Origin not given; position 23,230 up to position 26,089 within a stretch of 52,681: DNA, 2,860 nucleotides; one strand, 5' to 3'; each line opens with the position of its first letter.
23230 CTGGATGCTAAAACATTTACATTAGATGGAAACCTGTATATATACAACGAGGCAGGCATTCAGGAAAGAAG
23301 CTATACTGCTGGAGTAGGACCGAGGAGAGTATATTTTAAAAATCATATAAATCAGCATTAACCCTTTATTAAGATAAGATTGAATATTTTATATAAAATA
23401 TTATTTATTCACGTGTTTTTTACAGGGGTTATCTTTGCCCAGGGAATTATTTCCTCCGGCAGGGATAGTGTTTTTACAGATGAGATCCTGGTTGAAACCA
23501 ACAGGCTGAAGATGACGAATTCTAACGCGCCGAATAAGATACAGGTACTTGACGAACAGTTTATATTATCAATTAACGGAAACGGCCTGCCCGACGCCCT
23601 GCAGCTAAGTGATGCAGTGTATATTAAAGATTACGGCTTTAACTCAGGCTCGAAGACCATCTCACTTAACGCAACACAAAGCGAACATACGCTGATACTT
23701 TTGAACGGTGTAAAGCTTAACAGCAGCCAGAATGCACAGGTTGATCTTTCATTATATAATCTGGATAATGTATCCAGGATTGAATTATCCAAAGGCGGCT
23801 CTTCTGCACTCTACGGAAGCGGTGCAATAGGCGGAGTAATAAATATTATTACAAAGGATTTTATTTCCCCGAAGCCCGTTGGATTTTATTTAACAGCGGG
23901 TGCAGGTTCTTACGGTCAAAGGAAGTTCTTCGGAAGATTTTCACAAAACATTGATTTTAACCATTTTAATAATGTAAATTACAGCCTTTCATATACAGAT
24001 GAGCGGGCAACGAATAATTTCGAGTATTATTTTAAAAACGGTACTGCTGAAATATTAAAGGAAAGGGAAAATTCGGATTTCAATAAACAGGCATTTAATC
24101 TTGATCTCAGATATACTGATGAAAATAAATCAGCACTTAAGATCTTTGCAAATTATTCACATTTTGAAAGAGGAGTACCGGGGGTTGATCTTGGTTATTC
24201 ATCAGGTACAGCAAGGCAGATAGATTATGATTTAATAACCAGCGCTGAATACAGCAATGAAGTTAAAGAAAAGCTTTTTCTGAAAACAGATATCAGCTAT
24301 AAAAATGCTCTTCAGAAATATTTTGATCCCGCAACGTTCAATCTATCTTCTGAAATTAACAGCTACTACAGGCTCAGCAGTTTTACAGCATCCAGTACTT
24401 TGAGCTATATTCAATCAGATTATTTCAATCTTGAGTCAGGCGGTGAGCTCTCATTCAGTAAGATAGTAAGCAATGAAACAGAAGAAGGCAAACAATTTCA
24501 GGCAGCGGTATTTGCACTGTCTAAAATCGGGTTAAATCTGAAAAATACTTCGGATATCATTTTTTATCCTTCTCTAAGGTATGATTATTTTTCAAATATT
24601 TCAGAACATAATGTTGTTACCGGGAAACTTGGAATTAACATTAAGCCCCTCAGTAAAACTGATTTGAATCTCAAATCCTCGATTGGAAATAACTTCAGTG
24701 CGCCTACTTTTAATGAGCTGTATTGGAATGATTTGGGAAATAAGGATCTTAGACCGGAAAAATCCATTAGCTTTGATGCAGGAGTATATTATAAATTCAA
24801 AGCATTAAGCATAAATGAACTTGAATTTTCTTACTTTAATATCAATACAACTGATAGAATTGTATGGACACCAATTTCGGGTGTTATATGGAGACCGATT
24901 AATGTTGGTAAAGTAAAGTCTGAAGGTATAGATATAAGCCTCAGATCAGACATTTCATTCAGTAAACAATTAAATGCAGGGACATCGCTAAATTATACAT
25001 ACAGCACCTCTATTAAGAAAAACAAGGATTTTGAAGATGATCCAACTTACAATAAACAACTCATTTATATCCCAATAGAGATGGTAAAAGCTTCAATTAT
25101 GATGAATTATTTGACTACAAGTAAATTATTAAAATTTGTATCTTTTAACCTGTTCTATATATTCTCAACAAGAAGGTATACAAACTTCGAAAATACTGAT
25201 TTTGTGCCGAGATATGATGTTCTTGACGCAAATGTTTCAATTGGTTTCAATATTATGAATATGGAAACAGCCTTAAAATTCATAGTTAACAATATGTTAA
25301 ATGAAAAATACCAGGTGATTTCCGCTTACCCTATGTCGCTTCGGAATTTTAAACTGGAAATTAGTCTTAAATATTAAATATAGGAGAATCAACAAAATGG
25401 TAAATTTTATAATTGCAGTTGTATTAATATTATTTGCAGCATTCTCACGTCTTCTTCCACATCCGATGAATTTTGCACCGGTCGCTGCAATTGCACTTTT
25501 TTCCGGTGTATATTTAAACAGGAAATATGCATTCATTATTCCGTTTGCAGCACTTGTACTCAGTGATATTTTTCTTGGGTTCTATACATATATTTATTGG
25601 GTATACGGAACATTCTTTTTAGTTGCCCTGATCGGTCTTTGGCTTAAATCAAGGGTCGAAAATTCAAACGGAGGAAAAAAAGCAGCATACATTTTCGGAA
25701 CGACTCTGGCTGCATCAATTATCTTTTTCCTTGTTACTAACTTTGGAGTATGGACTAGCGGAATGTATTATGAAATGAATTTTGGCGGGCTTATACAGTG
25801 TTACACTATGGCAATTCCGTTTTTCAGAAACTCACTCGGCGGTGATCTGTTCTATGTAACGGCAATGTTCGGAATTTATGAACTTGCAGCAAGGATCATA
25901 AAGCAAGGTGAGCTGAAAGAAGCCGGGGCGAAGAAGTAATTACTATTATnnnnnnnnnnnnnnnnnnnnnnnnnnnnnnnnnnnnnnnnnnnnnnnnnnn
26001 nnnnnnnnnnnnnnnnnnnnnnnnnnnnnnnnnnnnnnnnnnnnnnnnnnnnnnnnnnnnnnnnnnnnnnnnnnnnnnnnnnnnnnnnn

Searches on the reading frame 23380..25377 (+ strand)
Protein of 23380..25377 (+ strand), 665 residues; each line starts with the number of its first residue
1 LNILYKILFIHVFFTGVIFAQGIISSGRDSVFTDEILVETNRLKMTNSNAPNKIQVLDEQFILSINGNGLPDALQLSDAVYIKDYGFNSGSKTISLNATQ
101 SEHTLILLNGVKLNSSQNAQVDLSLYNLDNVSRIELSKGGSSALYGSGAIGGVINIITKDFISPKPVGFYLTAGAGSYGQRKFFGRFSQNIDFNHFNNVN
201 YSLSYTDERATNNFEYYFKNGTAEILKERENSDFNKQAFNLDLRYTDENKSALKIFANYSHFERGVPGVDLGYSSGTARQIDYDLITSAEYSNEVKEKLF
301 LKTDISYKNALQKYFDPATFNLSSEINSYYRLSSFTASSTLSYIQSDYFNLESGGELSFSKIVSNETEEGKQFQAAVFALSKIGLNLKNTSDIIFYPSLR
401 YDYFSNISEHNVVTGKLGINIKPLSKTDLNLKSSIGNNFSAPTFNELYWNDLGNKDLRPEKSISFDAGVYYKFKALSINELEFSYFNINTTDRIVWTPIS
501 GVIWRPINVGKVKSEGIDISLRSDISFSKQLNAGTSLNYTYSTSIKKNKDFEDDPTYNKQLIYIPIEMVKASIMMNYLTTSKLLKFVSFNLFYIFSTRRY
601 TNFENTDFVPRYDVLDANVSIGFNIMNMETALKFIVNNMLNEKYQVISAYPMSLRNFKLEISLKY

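Call 47: search_protein_families(library=pfam, proteins=[window:23380-25377:+], max_evalue=0.00001)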
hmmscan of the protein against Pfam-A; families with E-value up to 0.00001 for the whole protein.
window:23380-25377:+ (665 aa): 2 families
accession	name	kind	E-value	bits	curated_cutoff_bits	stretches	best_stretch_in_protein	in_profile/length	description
PF00593.30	TonB_dep_Rec_b-barrel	-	4e-35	122.9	27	1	189-626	7-425/436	TonB dependent receptor-like, beta-barrel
PF07715.20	Plug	-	7e-19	68.8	23.9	1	48-153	3-107/107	TonB-dependent Receptor Plug Domain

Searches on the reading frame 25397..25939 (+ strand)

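Call 47: search_protein_families(library=pfam, proteins=[window:25397-25939:+], max_evalue=0.00001)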
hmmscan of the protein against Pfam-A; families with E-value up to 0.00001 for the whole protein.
window:25397-25939:+ (180 aa): 1 family
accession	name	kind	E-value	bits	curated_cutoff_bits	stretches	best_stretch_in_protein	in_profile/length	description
PF20221.3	DUF6580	-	7.5e-50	169.8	27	1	3-166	6-157/162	Family of unknown function (DUF6580)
